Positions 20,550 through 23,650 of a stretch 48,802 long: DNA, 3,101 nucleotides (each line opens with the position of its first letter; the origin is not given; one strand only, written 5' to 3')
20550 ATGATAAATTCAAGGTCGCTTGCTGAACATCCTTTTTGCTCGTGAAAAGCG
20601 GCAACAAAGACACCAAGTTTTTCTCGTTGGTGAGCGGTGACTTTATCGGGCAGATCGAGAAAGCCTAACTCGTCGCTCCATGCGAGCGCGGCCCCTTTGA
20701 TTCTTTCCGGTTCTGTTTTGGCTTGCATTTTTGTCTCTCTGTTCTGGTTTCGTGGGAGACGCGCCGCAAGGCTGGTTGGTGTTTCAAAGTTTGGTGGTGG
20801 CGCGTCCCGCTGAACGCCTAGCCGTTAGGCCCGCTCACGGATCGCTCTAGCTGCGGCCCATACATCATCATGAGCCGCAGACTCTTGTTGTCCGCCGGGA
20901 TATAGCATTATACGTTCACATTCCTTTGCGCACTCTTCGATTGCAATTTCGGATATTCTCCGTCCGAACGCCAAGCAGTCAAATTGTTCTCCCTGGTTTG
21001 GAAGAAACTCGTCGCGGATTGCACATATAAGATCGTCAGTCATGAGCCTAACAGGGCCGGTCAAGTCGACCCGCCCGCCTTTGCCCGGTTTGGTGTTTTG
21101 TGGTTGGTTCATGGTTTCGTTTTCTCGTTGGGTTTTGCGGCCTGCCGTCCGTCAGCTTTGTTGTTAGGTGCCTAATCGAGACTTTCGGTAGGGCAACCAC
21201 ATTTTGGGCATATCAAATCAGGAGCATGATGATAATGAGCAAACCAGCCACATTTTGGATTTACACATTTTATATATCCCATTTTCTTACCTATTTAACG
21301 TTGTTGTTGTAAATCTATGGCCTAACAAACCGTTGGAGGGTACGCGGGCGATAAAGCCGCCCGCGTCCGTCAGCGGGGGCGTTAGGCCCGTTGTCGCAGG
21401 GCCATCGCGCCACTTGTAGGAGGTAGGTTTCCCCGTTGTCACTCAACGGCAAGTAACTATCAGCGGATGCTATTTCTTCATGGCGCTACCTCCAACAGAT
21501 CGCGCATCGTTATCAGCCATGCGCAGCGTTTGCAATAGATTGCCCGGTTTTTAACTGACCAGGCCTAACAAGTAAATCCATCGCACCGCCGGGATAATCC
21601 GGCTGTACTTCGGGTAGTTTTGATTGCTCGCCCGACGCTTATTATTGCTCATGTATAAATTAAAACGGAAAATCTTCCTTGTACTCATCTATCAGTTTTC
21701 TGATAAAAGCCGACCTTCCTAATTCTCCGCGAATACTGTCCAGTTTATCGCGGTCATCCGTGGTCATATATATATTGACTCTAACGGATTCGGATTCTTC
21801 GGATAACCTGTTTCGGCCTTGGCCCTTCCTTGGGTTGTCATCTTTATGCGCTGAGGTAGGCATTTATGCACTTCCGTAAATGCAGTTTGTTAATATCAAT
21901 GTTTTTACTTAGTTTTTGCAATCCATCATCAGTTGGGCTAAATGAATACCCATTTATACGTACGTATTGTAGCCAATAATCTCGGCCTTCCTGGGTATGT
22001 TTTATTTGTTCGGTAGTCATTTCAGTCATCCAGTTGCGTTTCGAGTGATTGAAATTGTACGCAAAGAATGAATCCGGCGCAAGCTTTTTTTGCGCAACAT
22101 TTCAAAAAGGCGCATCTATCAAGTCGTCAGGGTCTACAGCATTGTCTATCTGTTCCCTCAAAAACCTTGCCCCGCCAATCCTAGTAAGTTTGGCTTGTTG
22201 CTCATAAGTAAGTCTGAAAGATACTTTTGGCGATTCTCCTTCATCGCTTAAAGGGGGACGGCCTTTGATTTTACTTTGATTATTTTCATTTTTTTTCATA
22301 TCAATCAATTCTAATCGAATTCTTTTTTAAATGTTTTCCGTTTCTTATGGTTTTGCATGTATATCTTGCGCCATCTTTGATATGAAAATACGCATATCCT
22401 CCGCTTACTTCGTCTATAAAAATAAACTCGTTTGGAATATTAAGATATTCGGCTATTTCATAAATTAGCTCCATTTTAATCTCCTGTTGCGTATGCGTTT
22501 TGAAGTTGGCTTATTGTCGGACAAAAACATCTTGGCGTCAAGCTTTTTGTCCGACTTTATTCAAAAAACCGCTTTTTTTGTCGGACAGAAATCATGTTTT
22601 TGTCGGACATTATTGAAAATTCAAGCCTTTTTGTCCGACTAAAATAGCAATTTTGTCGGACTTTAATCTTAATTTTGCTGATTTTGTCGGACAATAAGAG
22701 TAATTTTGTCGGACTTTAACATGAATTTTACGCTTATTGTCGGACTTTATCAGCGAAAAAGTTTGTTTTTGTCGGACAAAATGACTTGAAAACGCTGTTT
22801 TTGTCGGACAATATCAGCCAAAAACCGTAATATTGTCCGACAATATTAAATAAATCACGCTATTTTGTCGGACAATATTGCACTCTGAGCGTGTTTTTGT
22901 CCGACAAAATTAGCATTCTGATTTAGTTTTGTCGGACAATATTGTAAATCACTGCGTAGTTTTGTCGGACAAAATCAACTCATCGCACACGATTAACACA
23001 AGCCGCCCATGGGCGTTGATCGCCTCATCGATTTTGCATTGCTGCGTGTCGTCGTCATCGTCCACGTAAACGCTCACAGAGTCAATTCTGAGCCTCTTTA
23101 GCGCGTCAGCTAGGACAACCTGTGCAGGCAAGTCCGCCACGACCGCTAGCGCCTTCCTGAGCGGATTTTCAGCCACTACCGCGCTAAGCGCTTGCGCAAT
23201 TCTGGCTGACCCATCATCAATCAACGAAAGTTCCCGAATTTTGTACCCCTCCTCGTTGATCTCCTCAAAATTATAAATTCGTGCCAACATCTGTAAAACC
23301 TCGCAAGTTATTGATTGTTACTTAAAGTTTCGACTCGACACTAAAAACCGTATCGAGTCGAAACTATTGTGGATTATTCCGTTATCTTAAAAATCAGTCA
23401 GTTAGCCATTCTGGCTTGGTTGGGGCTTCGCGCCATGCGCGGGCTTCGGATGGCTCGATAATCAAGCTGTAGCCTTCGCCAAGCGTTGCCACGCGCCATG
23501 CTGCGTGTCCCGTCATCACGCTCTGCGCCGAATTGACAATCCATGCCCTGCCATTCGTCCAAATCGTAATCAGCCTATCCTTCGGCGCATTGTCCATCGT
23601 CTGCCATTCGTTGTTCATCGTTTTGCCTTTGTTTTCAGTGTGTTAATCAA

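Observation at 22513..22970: Sixteen helically phased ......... sites upstream of an operon with RHH-like proteins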

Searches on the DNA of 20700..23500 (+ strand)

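Call 91: search_dna_similar(query=window:22450-23000:+, collection=plasmids, mode=distant, max_evalue=0.001, max_rows=15)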
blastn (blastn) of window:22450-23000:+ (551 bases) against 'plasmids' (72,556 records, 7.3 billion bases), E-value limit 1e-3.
No match.

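Call 92: search_dna_similar(query=window:22450-23000:+, collection=phages, mode=distant, max_evalue=0.001, max_rows=15)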
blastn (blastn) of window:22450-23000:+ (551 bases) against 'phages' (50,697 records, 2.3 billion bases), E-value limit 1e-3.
No match.

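Call 113: search_rna_families(source=window, start=20700, end=23500, threshold=evalue, max_evalue=1)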
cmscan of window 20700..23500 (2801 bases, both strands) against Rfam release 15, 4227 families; matches with E-value up to 1: 3.
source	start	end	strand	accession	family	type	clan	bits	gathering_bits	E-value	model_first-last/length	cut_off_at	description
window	22630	22695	+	RF00818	mir-318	Gene; miRNA;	CL00084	24.9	70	0.076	1-69/69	no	mir-318 microRNA precursor family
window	22847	22925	+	RF04111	MIR6274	Gene; miRNA;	-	21.7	80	0.74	1-107/107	no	MIR6274 microRNA precursor family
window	22895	22987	-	RF02840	Ref68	Gene; sRNA;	-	19.4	44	0.26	1-124/124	no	Enterococcus sRNA 68 (Lacto-3 RNA)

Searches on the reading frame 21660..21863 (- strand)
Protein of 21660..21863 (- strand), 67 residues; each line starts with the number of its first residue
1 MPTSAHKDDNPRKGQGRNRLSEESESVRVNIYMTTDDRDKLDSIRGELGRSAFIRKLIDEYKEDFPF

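Call 7: search_protein_families(library=pfam, max_evalue=0.1, proteins=[window:21660-21863:-])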
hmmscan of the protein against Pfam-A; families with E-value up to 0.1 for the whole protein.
window:21660-21863:- (67 aa): 1 family
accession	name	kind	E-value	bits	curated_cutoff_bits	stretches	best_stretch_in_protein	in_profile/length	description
PF01402.27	RHH_1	-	0.013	15.8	20.5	1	28-63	1-38/39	Ribbon-helix-helix protein, copG family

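Call 8: search_protein_families(library=phrogs, max_evalue=0.01, proteins=[window:21660-21863:-])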
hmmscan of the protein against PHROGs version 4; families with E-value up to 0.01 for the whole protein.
window:21660-21863:- (67 aa): 0 families

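Call 36: search_solved_structures(query=window:21660-21863:-, max_evalue=10)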
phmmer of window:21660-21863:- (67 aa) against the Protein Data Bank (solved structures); distinct sequences matched with E-value up to 10: 0.

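Call 57: search_protein_families(library=ncbifam, max_evalue=1, proteins=[window:21660-21863:-])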
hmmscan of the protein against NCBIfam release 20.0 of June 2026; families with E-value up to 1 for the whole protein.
window:21660-21863:- (67 aa): 0 families

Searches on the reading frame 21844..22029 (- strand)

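Call 7: search_protein_families(library=pfam, max_evalue=0.1, proteins=[window:21844-22029:-])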
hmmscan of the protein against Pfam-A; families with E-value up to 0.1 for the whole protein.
window:21844-22029:- (61 aa): 1 family
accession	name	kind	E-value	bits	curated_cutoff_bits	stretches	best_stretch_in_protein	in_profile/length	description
PF07055.18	Eno-Rase_FAD_bd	-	0.06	14.2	25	1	1-31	26-56/64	Enoyl reductase FAD binding domain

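Call 8: search_protein_families(library=phrogs, max_evalue=0.01, proteins=[window:21844-22029:-])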
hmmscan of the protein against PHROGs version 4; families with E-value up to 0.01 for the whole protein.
window:21844-22029:- (61 aa): 0 families

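Call 57: search_protein_families(library=ncbifam, max_evalue=1, proteins=[window:21844-22029:-])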
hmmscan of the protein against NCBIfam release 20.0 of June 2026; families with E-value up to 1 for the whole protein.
window:21844-22029:- (61 aa): 0 families

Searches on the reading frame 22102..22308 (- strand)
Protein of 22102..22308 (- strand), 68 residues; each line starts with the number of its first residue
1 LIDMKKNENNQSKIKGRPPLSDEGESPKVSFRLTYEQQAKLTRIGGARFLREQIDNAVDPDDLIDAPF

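Call 7: search_protein_families(library=pfam, max_evalue=0.1, proteins=[window:22102-22308:-])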
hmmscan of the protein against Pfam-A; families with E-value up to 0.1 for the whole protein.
window:22102-22308:- (68 aa): 0 families

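Call 8: search_protein_families(library=phrogs, max_evalue=0.01, proteins=[window:22102-22308:-])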
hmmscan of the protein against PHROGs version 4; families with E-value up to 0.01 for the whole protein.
window:22102-22308:- (68 aa): 0 families

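Call 35: search_solved_structures(query=window:22102-22308:-, max_evalue=10)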
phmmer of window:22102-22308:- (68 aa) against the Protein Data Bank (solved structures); distinct sequences matched with E-value up to 10: 0.

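Call 38: find_homologous_proteins(query=window:22102-22308:-, max_evalue=0.001)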
Query window:22102-22308:- (68 aa): 1 proteins with E <= 0.001 among 1 candidates.
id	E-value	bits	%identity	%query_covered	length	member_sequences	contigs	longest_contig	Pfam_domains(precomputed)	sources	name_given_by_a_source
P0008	4.0e-35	136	100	96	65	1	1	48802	-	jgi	jgi:hypothetical protein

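Call 57: search_protein_families(library=ncbifam, max_evalue=1, proteins=[window:22102-22308:-])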
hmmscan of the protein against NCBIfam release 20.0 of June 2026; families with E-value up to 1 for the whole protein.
window:22102-22308:- (68 aa): 0 families

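Call 66: predict_structure(protein=window:22102-22308:-)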
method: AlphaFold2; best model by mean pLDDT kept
length: 68 residues; sequences in the alignment: 1
mean_pLDDT: 69.6   pTM: 0.37
mean pLDDT of the five models: 69.6, 69.2, 68.6, 68.4, 62.7
residues with pLDDT >= 90: 5; 70-90: 27; 50-70: 29; < 50: 7
segments of 3 or more residues with pLDDT < 50: none
pLDDT, mean of each block of 10 residues (from residue 1): 60 51 67 88 89 75 54
secondary structure, 60 per line:
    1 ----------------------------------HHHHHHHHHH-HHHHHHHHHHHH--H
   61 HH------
elements in order: H35-44 H46-57

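Call 67: search_protein_representatives(protein=window:22102-22308:-)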
Query: 68 residues. Proteins with E-value up to 0.001 (for the whole library): 28; up to 1e-10: 0; up to 1e-30: 0. The best 28 are listed.
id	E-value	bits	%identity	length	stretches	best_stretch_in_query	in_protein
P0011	3.3e-07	46.4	44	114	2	9-56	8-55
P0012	4.2e-07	46.1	34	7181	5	12-49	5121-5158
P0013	4.5e-07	46.0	38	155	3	14-58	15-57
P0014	1.5e-06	44.3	55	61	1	15-61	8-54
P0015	5.6e-06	42.5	43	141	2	13-57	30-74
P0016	1.0e-05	41.7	38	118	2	24-58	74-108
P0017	1.1e-05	41.5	35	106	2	14-57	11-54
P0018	1.2e-05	41.5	48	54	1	13-58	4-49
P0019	2.1e-05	40.7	41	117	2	14-62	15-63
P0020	3.1e-05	40.2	41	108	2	18-60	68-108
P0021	5.3e-05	39.4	51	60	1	14-60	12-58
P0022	5.7e-05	39.3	48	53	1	16-63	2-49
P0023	5.8e-05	39.3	50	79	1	12-57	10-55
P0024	5.9e-05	39.3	40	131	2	15-57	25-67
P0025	6.5e-05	39.2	49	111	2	30-57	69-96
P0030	1.9e-04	37.7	52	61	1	14-56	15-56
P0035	5.7e-04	36.2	47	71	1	12-58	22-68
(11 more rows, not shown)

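Call 71: search_protein_families(library=pfam, alignment_id=A4, max_evalue=0.1)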
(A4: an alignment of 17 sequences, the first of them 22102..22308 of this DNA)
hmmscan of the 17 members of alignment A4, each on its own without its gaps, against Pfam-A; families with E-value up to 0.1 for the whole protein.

A. member 1, window:22102-22308:- (68 aa): 0 families

B. families by the number of members that match (of 17 scanned): 5 families
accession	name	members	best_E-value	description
PF01402.27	RHH_1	1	0.013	Ribbon-helix-helix protein, copG family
PF13565.12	HTH_32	1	0.047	Homeodomain-like domain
PF23807.1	RHH_10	1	0.079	Ribbon-helix-helix protein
PF16777.11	RHH_7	1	0.08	Transcriptional regulator, RHH-like, CopG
PF12323.14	HTH_OrfB_IS605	1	0.081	Helix-turn-helix domain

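Call 72: search_solved_structures(query=A4, max_evalue=10, show_alignments=2)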
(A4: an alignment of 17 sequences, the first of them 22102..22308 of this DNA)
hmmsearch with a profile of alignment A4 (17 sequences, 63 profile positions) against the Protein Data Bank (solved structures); distinct sequences matched with E-value up to 10: 0.

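Call 73: find_encoding_contigs(protein=P0035, flank=5000, max_places=4)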
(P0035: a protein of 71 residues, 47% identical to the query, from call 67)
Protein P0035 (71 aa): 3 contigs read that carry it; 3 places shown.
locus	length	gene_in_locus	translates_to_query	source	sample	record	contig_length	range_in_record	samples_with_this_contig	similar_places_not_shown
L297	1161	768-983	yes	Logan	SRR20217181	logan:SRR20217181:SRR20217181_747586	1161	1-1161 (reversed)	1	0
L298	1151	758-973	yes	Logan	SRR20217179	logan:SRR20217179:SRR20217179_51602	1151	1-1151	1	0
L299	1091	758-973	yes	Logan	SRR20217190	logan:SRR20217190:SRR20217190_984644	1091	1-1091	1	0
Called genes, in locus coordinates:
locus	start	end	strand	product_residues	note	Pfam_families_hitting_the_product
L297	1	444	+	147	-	?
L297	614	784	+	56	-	-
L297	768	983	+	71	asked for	-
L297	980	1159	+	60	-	?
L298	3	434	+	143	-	?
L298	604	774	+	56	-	-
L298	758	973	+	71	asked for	-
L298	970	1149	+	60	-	?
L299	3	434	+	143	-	?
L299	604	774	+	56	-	-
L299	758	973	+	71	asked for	-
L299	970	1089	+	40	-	?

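Call 77: find_encoding_contigs(protein=P0030, flank=6000, max_places=4)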
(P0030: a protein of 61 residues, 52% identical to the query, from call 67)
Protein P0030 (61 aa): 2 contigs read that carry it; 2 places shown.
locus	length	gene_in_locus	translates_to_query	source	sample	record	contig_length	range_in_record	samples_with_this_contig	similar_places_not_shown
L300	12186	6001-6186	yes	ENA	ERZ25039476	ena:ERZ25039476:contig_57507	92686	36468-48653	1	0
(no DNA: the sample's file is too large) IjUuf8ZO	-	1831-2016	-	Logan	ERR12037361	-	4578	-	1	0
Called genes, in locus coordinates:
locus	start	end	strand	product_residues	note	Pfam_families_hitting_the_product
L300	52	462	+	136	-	-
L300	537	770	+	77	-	-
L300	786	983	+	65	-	-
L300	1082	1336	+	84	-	-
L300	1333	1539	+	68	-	-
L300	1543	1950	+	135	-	-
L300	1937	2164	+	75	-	-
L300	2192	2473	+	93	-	-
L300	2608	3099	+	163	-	-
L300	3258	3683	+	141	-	-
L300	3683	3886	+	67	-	-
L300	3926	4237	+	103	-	-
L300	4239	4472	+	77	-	-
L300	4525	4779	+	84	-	-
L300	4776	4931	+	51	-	-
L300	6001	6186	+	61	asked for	-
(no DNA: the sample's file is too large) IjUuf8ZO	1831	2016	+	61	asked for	-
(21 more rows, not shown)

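Call 78: find_encoding_contigs(protein=P0014, flank=6000, max_places=4)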
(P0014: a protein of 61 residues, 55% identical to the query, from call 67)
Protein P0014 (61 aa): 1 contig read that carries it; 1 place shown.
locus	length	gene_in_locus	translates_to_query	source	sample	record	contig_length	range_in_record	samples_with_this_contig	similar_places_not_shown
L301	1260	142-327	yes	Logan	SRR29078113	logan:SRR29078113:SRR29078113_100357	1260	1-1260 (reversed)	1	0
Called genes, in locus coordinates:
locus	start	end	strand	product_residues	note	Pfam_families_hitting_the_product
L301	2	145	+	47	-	?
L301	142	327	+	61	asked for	-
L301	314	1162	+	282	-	-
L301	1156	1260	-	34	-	?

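Call 100: fold_search(model_id=the predicted structure, library=pdb)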
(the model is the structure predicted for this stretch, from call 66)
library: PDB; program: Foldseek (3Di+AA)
matches with E <= 10: 0; with E <= 0.001: 0
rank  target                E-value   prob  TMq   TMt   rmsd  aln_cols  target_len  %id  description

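Call 107: find_related_loci(query=A5, collection=viral_contigs, flank=3000)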
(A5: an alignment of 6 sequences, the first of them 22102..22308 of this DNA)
Query A5 (68 aa) in viral_contigs; peptide patterns used: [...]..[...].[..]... (x = any residue, [..] = any of these).
43 stretches matched a pattern; 13 encode a relative of the query (tblastn E <= 1e-3); 13 distinct loci.
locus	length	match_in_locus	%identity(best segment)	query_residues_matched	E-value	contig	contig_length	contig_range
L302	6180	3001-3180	40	4-62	5e-11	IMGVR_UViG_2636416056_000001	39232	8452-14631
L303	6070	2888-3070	38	2-64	2e-10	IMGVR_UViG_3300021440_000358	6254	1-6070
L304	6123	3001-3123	51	16-56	1e-9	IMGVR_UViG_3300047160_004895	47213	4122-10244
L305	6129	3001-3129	44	19-61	3e-9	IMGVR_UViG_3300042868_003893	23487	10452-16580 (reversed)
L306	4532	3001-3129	44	19-61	1e-8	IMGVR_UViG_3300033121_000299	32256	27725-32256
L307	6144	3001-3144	45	12-60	2e-8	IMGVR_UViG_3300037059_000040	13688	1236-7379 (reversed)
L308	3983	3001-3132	41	19-62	2e-8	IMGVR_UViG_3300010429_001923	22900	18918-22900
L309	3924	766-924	43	5-57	2e-8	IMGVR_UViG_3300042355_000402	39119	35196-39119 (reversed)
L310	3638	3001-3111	51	19-55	6e-8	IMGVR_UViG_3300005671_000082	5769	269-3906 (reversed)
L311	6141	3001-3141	40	16-62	1e-7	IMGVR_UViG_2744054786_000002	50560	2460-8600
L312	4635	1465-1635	40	1-57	2e-7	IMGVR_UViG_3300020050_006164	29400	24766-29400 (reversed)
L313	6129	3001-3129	42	18-60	1e-6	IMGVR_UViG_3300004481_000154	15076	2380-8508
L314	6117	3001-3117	44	19-57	2e-6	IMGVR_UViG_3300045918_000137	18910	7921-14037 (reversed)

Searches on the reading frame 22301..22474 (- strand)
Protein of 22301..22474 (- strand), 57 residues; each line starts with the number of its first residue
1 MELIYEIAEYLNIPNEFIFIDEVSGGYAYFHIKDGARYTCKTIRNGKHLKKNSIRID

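Call 7: search_protein_families(library=pfam, max_evalue=0.1, proteins=[window:22301-22474:-])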
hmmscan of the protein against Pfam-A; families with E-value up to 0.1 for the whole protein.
window:22301-22474:- (57 aa): 0 families

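Call 8: search_protein_families(library=phrogs, max_evalue=0.01, proteins=[window:22301-22474:-])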
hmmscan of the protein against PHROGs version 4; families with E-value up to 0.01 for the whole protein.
window:22301-22474:- (57 aa): 0 families

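Call 57: search_protein_families(library=ncbifam, max_evalue=1, proteins=[window:22301-22474:-])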
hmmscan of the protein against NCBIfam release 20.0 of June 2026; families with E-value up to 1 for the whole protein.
window:22301-22474:- (57 aa): 1 family
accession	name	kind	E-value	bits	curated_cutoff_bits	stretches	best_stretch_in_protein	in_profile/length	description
TIGR01958.1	nuoE_fam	subfamily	0.098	12.8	142.4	1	2-41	35-72/148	NADH-quinone oxidoreductase subunit NuoE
